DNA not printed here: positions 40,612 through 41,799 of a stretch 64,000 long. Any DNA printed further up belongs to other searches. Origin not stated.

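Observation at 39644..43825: Divergent glycosyltransferase - HPr-kinase-like - glycosyltransferase - DMT transporter cluster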

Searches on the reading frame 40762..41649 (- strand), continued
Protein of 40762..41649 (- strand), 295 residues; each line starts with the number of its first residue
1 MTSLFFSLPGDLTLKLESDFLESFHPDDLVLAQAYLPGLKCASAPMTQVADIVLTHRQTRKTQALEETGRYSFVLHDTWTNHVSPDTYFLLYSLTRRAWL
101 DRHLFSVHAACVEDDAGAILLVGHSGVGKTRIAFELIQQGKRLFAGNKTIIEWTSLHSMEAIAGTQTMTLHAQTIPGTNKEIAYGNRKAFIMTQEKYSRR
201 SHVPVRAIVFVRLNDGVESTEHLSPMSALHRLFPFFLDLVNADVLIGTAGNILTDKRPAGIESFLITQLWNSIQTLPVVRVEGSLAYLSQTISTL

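Call 20: find_related_loci(query=A1, collection=genome_contigs, flank=8000)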
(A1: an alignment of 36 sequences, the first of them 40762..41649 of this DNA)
Query A1 (295 aa) in genome_contigs; peptide patterns used: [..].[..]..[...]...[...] (x = any residue, [..] = any of these).
65 stretches matched a pattern; 33 encode a relative of the query (tblastn E <= 1e-3); 33 distinct loci.
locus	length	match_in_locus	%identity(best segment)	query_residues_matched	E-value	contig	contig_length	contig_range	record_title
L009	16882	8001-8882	39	3-295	1e-64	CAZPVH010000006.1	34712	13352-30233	MAG TPA_asm: uncultured Candidatus Saccharibacteria bacterium isolate SRP342105_co1_16 genome assembly, contig: NODE_158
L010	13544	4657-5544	35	1-295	4e-58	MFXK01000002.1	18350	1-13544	MAG: Candidatus Peregrinibacteria bacterium RIFOXYB2_FULL_33_20 rifoxyb2_full_scaffold_1075, whole genome shotgun sequen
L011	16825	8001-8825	35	1-295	2e-57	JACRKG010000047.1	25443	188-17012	MAG: Candidatus Woesearchaeota archaeon isolate NC_groundwater_1849_Pr3_B-0.1um_32_19 SR-2_scaffold_141_4003029, whole g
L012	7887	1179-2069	34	1-295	2e-54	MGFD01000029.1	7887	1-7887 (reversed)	MAG: Candidatus Uhrbacteria bacterium RIFOXYB2_FULL_45_11 rifoxyb2_full_scaffold_3552, whole genome shotgun sequence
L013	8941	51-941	35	1-295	5e-54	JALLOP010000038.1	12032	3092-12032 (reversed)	Patescibacteria group bacterium AH-259-L07 AH-259-L07_NODE_38, whole genome shotgun sequence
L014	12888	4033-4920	35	1-295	9e-54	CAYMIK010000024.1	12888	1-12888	MAG TPA_asm: uncultured Candidatus Saccharibacteria bacterium isolate SRP286056_co2_576 genome assembly, contig: NODE_79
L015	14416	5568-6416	35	1-288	1e-53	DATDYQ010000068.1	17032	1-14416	MAG TPA_asm: Candidatus Nanoarchaeia archaeon isolate SMAG_U8169 k141_123454, whole genome shotgun sequence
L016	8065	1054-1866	41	2-292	4e-53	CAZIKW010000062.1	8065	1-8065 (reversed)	MAG TPA_asm: uncultured Methanosarcinales archaeon isolate SRP278252_co1_207 genome assembly, contig: NODE_16732_length_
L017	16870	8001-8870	34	6-292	7e-53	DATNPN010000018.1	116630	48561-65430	MAG TPA_asm: Planktothrix sp. isolate SMAG_U16482 k141_446608, whole genome shotgun sequence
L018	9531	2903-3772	36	1-295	1e-52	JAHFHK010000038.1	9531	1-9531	MAG: Candidatus Uhrbacteria bacterium isolate nzgw337 NODE_18750_length_9532_cov_3.174795, whole genome shotgun sequence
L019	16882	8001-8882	35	1-292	4e-52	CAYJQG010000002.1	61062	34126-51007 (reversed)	MAG TPA_asm: uncultured Candidatus Saccharibacteria bacterium isolate ERP125453_co1_149 genome assembly, contig: NODE_30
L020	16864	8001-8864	33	4-293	1e-49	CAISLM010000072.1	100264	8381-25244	Candidatus Collierbacteria bacterium isolate AM-lipid-02-D9_bin-0599 genome assembly, contig: bin-0599:72/98, whole geno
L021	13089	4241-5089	37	1-291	8e-50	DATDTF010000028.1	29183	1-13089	MAG TPA_asm: Candidatus Paceibacterota bacterium isolate SMAG_U8024 k141_1756971, whole genome shotgun sequence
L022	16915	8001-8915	33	5-295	3e-49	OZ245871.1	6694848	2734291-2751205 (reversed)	MAG: Candidatus Obscuribacterales bacterium isolate 752a7bee-ce85-476a-9af6-0c8e99acb560 genome assembly, chromosome: 1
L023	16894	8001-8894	35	1-292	5e-49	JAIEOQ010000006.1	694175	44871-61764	MAG: Candidatus Obscuribacterales bacterium isolate co.spades.DASTOOL.1kb_121 c_000000445338, whole genome shotgun seque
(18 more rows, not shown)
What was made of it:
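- The same cassette occurs in bacteria and archaea, whose lipids and walls differ (call 20).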

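Call 27: search_protein_families(library=pfam, proteins=[L003:6824-7996:+, L003:11080-12063:+, L003:5719-6852:+, L001:1377-2891:-, L001:552-1187:-, L001:2910-3914:-, L005:11173-12114:+, L003:10083-11063:+], max_evalue=1)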
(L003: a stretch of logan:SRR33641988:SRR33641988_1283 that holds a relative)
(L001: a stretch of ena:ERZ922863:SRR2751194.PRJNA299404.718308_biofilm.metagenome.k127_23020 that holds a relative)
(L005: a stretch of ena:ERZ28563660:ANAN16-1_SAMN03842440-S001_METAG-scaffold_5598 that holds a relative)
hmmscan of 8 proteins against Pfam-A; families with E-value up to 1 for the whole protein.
L003:6824-7996:+ (390 aa): 0 families

L003:11080-12063:+ (327 aa): 0 families

L003:5719-6852:+ (377 aa): 2 families
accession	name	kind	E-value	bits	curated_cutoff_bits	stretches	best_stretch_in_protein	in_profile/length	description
PF05721.19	PhyH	-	2.7e-10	41.3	22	1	85-300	1-211/213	Phytanoyl-CoA dioxygenase (PhyH)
PF07350.19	Gig2-like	-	0.21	10.7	27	0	210-234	233-257/408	Gig2-like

L001:1377-2891:- (504 aa): 1 family
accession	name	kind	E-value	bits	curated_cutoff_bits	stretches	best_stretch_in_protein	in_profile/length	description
PF06543.17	Lac_bphage_repr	-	0.23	11.9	21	1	214-251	9-43/49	Lactococcus bacteriophage repressor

L001:552-1187:- (211 aa): 2 families
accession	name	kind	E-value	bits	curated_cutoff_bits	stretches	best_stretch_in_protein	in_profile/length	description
PF07482.16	DUF1522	-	0.028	15.1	25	1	130-178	56-104/109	Domain of Unknown Function (DUF1522)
PF05959.16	DUF884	-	0.045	13.8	25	1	112-173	99-156/194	Nucleopolyhedrovirus protein of unknown function (DUF884)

L001:2910-3914:- (334 aa): 3 families
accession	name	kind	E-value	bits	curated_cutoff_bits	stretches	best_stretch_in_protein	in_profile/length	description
PF00881.29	Nitroreductase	-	9.6e-09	36.1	23.5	2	7-33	21-46/167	Nitroreductase family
PF14512.11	TM1586_NiRdase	-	0.00044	20.4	27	1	7-66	161-211/215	Putative TM nitroreductase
PF20255.3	DUF6606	-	0.039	13.7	27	1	279-314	196-236/267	Family of unknown function (DUF6606)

L005:11173-12114:+ (313 aa): 2 families
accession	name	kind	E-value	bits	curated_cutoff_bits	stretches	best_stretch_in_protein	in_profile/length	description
PF02769.27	AIRS_C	-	6.6e-20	72.3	23.1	1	152-298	1-151/156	AIR synthase related protein, C-terminal domain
PF00586.29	AIRS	-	6e-09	36.8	24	1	46-142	18-111/112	AIR synthase related protein, N-terminal domain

L003:10083-11063:+ (326 aa): 7 families
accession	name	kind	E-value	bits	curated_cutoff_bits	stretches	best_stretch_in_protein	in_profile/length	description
PF01408.29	GFO_IDH_MocA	-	1.2e-25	90.9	24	1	9-132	1-120/120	Oxidoreductase family, NAD-binding Rossmann fold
PF22725.1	GFO_IDH_MocA_C3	-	3e-14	53.5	27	1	155-262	13-124/124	GFO/IDH/MocA C-terminal domain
PF02894.22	GFO_IDH_MocA_C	-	3.1e-08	34.1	22.9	1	156-324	10-206/218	Oxidoreductase family, C-terminal alpha/beta domain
PF03447.22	NAD_binding_3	-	0.00013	23.1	24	1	48-129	36-114/116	Homoserine dehydrogenase, NAD binding domain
PF01488.26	Shikimate_DH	-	0.00018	22.1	24.3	1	6-85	10-86/138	Shikimate / quinate 5-dehydrogenase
PF03435.24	Sacchrp_dh_NADP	-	0.1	13.4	25.1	1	13-102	3-96/129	Saccharopine dehydrogenase NADP binding domain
PF01118.30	Semialdhyde_dh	-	0.17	12.7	26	1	10-102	1-94/121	Semialdehyde dehydrogenase, NAD binding domain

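Call 32: search_solved_structures(query=A2, max_evalue=10)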
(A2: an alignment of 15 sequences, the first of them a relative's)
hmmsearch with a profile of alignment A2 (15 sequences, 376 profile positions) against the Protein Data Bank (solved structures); distinct sequences matched with E-value up to 10: 6.
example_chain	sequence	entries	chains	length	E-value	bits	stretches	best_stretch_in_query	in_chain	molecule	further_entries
3u62_A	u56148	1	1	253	0.37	13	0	192-251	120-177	Shikimate dehydrogenase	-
6nxm_A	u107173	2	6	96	0.89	11.8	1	188-244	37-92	Design construct XAA_GVDQ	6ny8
6o0c_A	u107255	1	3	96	0.9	11.8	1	188-244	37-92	Design construct XAA_GVDQ mutant M4L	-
8xod_A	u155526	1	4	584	0.99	11.6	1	244-308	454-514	BbmA-G484F complex with CBOA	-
6nz1_A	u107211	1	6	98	1.3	11.3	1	188-244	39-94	Design construct XXA_GVDQ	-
8x3x_A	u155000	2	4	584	1.5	11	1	244-308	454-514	BbmA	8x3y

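Call 33: predict_structure(alignment_id=A1)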
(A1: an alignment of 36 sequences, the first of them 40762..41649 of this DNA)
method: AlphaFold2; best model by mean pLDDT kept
length: 295 residues; sequences in the alignment: 36
mean_pLDDT: 92.9   pTM: 0.90
mean pLDDT of the five models: 92.9, 92.7, 92.6, 92.0, 91.1
residues with pLDDT >= 90: 229; 70-90: 61; 50-70: 5; < 50: 0
segments of 3 or more residues with pLDDT < 50: none
pLDDT, mean of each block of 10 residues (from residue 1): 96 96 91 96 88 95 90 93 91 96 97 97 92 95 96 95 94 68 88 90 98 93 98 95 84 91 98 97 97 96
secondary structure, 60 per line:
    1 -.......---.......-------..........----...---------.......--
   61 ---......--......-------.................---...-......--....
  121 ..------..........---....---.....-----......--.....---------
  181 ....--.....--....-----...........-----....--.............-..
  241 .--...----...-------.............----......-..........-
elements in order: E2-8 E12-18 H26-35 E40-42 E52-58 E64-69 E72-77 H85-101 E105-107 E109-114 E117-122 H129-138 E142-145 E149-153 E159-164 E167-171 E181-184 E187-191 E203-213 E219-222 H225-237 E244-246 E251-253 H261-273 E278-283 H285-294
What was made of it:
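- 40762..41649 (-): HprK-C/PEPCK-fold P-loop protein, 295 aa, two domains, predicted phosphotransferase. It belongs to a new family. AF2 model: pLDDT 92.9, pTM 0.90 (call 33).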

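Call 35: search_protein_representatives(alignment_id=A1)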
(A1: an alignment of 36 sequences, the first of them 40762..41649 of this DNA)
Query: 36 sequences, 296 profile positions. Proteins with E-value up to 0.001 (for the whole library): 1735; up to 1e-10: 320; up to 1e-30: 208. The best 150 are listed.
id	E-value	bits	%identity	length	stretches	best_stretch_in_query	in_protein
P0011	4.0e-117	407.0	-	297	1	1-295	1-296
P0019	3.2e-111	387.6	-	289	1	1-295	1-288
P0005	8.1e-106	369.9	-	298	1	3-295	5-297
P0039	4.1e-105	367.6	-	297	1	1-295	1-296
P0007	7.9e-103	360.1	-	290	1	3-295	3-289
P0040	2.4e-102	358.5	-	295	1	1-295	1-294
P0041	1.1e-100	353.0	-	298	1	1-295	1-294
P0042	4.9e-100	350.9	-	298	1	3-295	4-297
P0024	6.8e-99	347.2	-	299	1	1-293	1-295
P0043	7.4e-99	347.0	-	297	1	1-295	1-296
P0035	1.1e-98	346.5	-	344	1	3-295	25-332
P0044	3.2e-98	344.9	-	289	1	1-294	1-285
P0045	1.3e-97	343.0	-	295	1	1-294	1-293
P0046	1.4e-97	342.9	-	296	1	11-295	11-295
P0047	3.9e-97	341.4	-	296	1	1-294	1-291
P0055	4.7e-94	331.3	-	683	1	6-294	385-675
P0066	8.2e-90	317.3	-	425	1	2-295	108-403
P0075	2.8e-86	305.8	-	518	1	7-295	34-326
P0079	1.4e-85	303.4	-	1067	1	1-295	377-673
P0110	1.1e-79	284.1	-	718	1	8-292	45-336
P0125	1.5e-74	267.3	-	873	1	3-283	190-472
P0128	5.9e-73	262.0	-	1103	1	8-290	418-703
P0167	7.7e-57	209.1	-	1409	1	14-293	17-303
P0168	1.6e-55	204.8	-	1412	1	4-286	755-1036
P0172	4.1e-54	200.2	-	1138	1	10-293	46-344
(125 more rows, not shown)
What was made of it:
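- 40762..41649 (-): There are 208 clusters at E<1e-30 among 1.84 billion representatives (call 35).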

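Call 36: search_protein_families(library=pfam, proteins=[P0079, P0128, P0167, P0168, P0172, P0125, P0110, P0055, P0075, P0066], max_evalue=0.01)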
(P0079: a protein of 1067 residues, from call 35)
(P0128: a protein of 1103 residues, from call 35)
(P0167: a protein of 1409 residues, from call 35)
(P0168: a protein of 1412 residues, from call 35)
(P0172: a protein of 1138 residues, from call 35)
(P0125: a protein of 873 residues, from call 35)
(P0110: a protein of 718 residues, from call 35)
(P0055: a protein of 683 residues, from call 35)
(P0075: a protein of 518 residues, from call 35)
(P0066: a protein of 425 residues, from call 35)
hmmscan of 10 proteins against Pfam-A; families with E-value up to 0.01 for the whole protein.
P0079 (1067 aa): 2 families
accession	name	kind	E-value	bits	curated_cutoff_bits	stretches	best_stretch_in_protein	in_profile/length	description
PF13528.12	Glyco_trans_1_3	-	2.1e-33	116.3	25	1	691-1026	2-322/322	Glycosyl transferase family 1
PF04101.22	Glyco_tran_28_C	-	0.00024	21.6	22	1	954-1028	64-143/166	Glycosyltransferase family 28 C-terminal domain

P0128 (1103 aa): 2 families
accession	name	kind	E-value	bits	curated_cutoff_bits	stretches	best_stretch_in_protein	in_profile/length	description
PF13528.12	Glyco_trans_1_3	-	9.3e-39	133.9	25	1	731-1068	2-321/322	Glycosyl transferase family 1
PF04101.22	Glyco_tran_28_C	-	0.0075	16.8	22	0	998-1070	65-142/166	Glycosyltransferase family 28 C-terminal domain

P0167 (1409 aa): 3 families
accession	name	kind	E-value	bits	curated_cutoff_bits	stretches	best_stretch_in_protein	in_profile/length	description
PF13528.12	Glyco_trans_1_3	-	1.1e-27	97.6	25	1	321-670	2-321/322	Glycosyl transferase family 1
PF13191.12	AAA_16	-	0.0013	19.7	32.6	1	109-147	17-52/167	AAA ATPase domain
PF13671.12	AAA_33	-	0.0039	17.9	27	0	122-142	3-23/143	AAA domain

P0168 (1412 aa): 7 families
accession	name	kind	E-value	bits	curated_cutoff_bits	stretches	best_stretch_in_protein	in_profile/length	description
PF13528.12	Glyco_trans_1_3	-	4.9e-33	115.1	25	1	1060-1365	2-321/322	Glycosyl transferase family 1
PF04101.22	Glyco_tran_28_C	-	1.2e-11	45.4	22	1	1291-1376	63-151/166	Glycosyltransferase family 28 C-terminal domain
PF05721.19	PhyH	-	5.5e-07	30.5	22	1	83-304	1-212/213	Phytanoyl-CoA dioxygenase (PhyH)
PF07350.19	Gig2-like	-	0.00068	18.9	27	1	213-339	237-379/408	Gig2-like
PF07475.17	Hpr_kinase_C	-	0.0014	18.6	33.3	1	856-910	8-60/171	HPr Serine kinase C-terminal domain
PF13481.12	AAA_25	-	0.0027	17.8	27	0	864-890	30-56/195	AAA domain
PF06722.18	EryCIII-like_C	-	0.0056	17.1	31.7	0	1295-1365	43-112/145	Erythromycin biosynthesis protein CIII-like, C-terminal domain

P0172 (1138 aa): 4 families
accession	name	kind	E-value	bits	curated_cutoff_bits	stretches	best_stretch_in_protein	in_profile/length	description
PF13528.12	Glyco_trans_1_3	-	2.2e-40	139.3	25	1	357-699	2-321/322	Glycosyl transferase family 1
PF04101.22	Glyco_tran_28_C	-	1.9e-05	25.2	22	1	630-700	67-141/166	Glycosyltransferase family 28 C-terminal domain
PF13191.12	AAA_16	-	0.00099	20.1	32.6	1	143-175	18-48/167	AAA ATPase domain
PF13671.12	AAA_33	-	0.005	17.6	27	0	154-196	3-41/143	AAA domain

P0125 (873 aa): 2 families
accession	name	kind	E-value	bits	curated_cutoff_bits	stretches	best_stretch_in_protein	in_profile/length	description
PF13528.12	Glyco_trans_1_3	-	5.2e-34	118.3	25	1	501-834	2-321/322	Glycosyl transferase family 1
PF04101.22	Glyco_tran_28_C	-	0.0051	17.3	22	0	774-842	75-148/166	Glycosyltransferase family 28 C-terminal domain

P0110 (718 aa): 3 families
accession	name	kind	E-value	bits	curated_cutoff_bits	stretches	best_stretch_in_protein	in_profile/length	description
PF13528.12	Glyco_trans_1_3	-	6.2e-33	114.8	25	1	347-683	2-321/322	Glycosyl transferase family 1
PF00004.35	AAA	-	0.003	18.4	21.2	1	155-183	1-29/131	ATPase family associated with various cellular activities (AAA)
PF05496.18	RuvB_N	-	0.0093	16.2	27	0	142-179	23-60/159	Holliday junction DNA helicase RuvB P-loop domain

P0055 (683 aa): 2 families
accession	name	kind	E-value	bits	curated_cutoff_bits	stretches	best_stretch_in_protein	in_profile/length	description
PF07475.17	Hpr_kinase_C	-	1.4e-05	25.1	33.3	1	498-529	21-52/171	HPr Serine kinase C-terminal domain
PF13191.12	AAA_16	-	0.0083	17.1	32.6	0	492-517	21-46/167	AAA ATPase domain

P0075 (518 aa): 2 families
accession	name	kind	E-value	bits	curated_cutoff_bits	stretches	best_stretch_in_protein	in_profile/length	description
PF13528.12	Glyco_trans_1_3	-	3.5e-11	43.3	25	1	338-469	2-125/322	Glycosyl transferase family 1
PF13191.12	AAA_16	-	0.0079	17.2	32.6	0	140-172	22-57/167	AAA ATPase domain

P0066 (425 aa): 0 families
